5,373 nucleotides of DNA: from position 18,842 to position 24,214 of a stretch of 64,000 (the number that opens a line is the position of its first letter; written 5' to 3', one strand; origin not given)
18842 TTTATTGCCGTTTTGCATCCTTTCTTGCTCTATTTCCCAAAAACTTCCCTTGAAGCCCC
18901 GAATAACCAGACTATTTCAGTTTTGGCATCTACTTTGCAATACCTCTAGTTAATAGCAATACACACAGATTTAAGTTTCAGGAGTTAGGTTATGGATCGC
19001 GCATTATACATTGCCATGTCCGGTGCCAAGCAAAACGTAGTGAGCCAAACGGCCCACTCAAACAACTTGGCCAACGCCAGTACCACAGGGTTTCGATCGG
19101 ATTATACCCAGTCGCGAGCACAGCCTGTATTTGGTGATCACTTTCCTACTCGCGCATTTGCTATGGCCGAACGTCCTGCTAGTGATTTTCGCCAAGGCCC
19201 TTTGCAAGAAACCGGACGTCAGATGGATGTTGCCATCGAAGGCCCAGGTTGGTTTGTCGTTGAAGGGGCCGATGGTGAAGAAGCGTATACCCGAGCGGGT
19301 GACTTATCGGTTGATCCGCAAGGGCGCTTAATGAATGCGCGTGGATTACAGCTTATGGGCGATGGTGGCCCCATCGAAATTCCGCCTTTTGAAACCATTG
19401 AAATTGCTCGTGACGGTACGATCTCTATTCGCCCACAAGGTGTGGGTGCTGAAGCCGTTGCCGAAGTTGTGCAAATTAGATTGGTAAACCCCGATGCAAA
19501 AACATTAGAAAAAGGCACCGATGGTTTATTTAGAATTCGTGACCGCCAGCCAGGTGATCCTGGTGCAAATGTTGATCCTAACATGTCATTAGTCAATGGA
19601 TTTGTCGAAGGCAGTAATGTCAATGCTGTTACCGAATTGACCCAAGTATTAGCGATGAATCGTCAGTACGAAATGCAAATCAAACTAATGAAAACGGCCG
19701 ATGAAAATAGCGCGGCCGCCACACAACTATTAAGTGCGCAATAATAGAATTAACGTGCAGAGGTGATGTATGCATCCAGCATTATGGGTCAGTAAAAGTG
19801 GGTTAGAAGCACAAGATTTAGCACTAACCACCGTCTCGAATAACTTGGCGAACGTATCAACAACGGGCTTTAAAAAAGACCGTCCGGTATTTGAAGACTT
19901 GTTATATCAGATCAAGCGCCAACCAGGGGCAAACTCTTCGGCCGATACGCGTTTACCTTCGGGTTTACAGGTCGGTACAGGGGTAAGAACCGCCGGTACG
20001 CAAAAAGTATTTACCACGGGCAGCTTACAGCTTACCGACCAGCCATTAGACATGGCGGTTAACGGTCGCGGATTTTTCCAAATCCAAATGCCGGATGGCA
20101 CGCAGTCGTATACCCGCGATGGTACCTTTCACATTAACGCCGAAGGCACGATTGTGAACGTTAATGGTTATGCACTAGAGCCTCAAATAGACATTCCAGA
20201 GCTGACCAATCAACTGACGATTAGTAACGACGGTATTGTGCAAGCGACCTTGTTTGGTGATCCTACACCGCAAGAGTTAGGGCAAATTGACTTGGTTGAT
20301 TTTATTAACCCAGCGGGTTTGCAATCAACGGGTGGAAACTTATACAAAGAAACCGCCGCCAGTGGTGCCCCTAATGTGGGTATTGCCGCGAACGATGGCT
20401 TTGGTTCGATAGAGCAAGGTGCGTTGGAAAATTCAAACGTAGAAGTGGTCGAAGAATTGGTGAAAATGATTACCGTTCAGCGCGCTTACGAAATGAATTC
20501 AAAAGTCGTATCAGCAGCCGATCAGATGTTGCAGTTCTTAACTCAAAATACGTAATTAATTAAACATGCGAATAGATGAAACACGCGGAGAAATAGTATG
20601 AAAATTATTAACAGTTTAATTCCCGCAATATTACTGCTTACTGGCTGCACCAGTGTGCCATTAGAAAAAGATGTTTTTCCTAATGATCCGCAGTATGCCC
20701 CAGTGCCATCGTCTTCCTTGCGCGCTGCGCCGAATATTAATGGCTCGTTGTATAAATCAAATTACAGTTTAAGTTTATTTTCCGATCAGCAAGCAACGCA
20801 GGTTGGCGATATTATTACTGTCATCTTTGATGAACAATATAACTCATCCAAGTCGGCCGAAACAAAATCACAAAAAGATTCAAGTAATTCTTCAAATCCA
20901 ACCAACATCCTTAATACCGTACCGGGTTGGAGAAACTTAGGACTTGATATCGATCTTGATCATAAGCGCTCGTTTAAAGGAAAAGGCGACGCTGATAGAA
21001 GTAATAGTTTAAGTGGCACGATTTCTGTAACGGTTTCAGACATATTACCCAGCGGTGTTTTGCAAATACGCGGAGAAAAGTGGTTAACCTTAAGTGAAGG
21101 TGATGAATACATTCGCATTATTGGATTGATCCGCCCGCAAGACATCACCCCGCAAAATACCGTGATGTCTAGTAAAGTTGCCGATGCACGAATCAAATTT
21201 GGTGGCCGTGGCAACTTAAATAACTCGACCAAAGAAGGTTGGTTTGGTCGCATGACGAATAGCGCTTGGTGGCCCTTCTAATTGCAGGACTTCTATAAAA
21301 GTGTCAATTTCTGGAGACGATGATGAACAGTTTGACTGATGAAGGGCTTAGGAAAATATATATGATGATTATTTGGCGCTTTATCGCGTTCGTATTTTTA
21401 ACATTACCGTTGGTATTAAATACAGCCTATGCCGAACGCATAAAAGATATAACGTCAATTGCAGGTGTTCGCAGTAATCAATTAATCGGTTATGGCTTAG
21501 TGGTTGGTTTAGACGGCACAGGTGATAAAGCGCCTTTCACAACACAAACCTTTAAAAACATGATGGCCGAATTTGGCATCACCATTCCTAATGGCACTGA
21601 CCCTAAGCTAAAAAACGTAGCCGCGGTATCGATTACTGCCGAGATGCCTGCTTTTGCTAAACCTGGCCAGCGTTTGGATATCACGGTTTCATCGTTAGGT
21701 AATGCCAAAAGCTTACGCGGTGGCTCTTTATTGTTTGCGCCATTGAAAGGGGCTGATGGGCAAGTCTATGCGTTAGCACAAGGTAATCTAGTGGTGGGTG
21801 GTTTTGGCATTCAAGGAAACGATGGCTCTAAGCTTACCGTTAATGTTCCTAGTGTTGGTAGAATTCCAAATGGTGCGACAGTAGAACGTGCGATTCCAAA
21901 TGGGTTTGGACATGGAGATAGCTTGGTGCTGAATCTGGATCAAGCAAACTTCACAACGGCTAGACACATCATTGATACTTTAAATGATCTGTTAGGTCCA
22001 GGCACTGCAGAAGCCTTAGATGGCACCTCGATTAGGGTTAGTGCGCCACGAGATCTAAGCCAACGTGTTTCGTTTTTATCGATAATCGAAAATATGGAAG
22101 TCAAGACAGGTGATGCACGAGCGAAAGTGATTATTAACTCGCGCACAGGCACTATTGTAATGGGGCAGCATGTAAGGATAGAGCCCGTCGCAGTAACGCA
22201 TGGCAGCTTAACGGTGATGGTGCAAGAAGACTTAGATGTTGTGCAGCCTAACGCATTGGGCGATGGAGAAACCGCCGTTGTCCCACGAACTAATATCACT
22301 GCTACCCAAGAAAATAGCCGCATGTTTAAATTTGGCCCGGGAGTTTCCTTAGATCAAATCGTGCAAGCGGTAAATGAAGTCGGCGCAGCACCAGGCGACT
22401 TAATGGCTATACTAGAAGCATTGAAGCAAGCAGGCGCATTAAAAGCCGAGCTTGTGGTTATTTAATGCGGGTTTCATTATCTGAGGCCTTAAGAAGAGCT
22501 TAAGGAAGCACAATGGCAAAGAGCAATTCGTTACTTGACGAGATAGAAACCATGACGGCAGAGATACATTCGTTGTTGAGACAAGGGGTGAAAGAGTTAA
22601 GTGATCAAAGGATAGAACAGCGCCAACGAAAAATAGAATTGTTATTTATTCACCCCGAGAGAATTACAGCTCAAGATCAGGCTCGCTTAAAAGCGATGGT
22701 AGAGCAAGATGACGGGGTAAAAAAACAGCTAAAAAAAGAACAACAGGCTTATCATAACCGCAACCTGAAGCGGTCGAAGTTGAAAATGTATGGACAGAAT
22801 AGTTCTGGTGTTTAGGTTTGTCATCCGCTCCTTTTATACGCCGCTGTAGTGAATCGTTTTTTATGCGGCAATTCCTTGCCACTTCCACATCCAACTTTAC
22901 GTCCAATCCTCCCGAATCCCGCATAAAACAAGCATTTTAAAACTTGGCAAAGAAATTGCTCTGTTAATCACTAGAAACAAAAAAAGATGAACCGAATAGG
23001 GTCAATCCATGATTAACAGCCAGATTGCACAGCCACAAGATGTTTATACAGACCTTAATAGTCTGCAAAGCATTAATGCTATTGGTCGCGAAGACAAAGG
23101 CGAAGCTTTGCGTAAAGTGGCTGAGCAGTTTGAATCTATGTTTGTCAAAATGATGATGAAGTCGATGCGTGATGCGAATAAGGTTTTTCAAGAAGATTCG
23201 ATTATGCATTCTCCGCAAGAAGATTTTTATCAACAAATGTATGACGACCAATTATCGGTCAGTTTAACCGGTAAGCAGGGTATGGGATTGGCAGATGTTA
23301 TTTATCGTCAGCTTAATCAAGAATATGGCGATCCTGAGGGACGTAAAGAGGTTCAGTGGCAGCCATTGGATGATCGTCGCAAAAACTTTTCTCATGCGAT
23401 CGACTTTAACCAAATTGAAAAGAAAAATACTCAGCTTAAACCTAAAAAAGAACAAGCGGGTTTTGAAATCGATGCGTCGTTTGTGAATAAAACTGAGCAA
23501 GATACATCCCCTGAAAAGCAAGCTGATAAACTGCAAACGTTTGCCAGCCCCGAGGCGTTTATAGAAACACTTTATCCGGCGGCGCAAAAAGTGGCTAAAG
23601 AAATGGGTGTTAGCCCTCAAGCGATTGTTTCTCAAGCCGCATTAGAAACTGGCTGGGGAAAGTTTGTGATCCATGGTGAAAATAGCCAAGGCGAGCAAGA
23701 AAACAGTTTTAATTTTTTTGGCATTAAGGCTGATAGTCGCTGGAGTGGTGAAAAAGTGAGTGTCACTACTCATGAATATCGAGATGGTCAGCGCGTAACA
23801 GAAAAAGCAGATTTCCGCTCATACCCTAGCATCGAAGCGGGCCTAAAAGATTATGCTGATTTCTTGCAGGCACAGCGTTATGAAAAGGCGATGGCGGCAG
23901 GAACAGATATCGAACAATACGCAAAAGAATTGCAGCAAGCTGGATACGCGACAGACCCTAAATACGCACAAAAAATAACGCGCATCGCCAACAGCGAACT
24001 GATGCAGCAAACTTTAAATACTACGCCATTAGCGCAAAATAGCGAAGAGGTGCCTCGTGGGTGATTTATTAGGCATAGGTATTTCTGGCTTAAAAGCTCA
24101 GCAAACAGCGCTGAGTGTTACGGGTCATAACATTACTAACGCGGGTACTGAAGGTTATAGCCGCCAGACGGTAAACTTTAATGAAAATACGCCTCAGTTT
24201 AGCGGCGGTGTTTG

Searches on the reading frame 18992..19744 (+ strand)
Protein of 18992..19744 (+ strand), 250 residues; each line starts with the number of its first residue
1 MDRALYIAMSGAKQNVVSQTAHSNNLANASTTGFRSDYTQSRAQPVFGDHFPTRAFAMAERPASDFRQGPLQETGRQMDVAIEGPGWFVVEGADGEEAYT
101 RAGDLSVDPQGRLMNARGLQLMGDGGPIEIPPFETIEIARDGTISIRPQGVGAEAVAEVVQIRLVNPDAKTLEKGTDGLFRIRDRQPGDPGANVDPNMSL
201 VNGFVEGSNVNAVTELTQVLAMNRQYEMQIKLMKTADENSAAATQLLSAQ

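Call 49: search_protein_families(library=ncbifam, proteins=[window:18992-19744:+], max_evalue=1e-10)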
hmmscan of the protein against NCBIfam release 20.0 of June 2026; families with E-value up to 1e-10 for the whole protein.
window:18992-19744:+ (250 aa): 19 families
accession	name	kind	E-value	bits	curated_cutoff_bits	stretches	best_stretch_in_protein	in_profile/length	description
NF009280.2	PRK12640.1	subfamily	9.6e-103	343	210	1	1-249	1-245/246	flagellar basal body rod protein FlgF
TIGR02490.1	flgF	equivalog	2.4e-53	180.9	178.5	1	5-227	1-218/218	flagellar basal-body rod protein FlgF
TIGR03506.1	FlgEFG_subfam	subfamily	2e-50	172.5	70.25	2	3-121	1-121/351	flagellar hook-basal body complex protein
NF009283.0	PRK12643.1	equivalog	3.5e-42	144.7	421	1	1-207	1-206/209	flagellar basal body rod protein FlgF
NF009331.1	PRK12689.1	equivalog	2e-36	125.4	347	1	1-246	1-247/252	flagellar basal-body rod protein FlgF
NF009332.0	PRK12690.1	equivalog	2.1e-35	122.1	288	1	1-239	1-228/239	flagellar hook-basal body complex protein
NF009281.1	PRK12641.1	equivalog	1.1e-34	120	260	1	1-248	1-249/252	flagellar basal-body rod protein FlgF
TIGR02488.1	flgG_G_neg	equivalog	2.6e-33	115.6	252.75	1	65-245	78-257/259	flagellar basal-body rod protein FlgG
NF009282.1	PRK12642.1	equivalog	7.8e-31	107.2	242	1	1-245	1-235/239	flagellar basal-body rod protein FlgF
NF009456.0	PRK12816.1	equivalog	2.8e-25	89.5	416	1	66-246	81-262/264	flagellar basal body rod protein FlgG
NF005286.1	PRK06803.1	equivalog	8.2e-24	84.5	467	1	7-123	5-118/402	flagellar hook protein FlgE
NF009278.1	PRK12636.1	equivalog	1.1e-23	84.1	350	1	68-238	82-253/263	flagellar basal body rod protein FlgG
NF004243.1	PRK05682.2-2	equivalog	2.8e-21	76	801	1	8-123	10-126/420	flagellar hook protein FlgE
NF004238.1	PRK05682.1-1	equivalog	3.5e-19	69.4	400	1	8-123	6-123/414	flagellar hook protein FlgE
NF004241.1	PRK05682.1-5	equivalog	5.9e-17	61.9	469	0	64-123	78-137/446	flagellar hook protein FlgE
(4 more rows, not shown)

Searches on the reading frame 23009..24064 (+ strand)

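Call 49: search_protein_families(library=ncbifam, proteins=[window:23009-24064:+], max_evalue=1e-10)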
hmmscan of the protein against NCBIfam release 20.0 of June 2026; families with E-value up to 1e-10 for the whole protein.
window:23009-24064:+ (351 aa): 8 families
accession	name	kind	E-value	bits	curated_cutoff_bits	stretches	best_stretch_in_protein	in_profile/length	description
TIGR02541.1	flagell_FlgJ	equivalog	1.1e-79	268.3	193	1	14-329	3-292/294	flagellar assembly peptidoglycan hydrolase FlgJ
NF009354.0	PRK12709.1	equivalog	1.9e-50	172.2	456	1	15-326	17-318/323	flagellar rod assembly protein/muramidase FlgJ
NF009355.0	PRK12710.1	equivalog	2.6e-48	164.7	358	2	169-337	118-283/291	flagellar rod assembly protein/muramidase FlgJ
NF009357.0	PRK12712.1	equivalog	2.6e-45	155.3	606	2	182-327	198-339/344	flagellar rod assembly protein/muramidase FlgJ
NF009358.0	PRK12713.1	equivalog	5.3e-42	144.4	595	2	184-327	184-323/339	flagellar rod assembly protein/muramidase FlgJ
NF038016.1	sporang_Gsm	equivalog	1e-27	97.4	240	1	171-328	154-308/316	sporangiospore maturation cell wall hydrolase GsmA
NF009350.0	PRK12708.1-2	equivalog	7.1e-15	55.4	189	1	7-103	5-99/132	peptidoglycan hydrolase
NF009351.0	PRK12708.1-3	equivalog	9.4e-11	42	183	1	30-109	21-100/129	peptidoglycan hydrolase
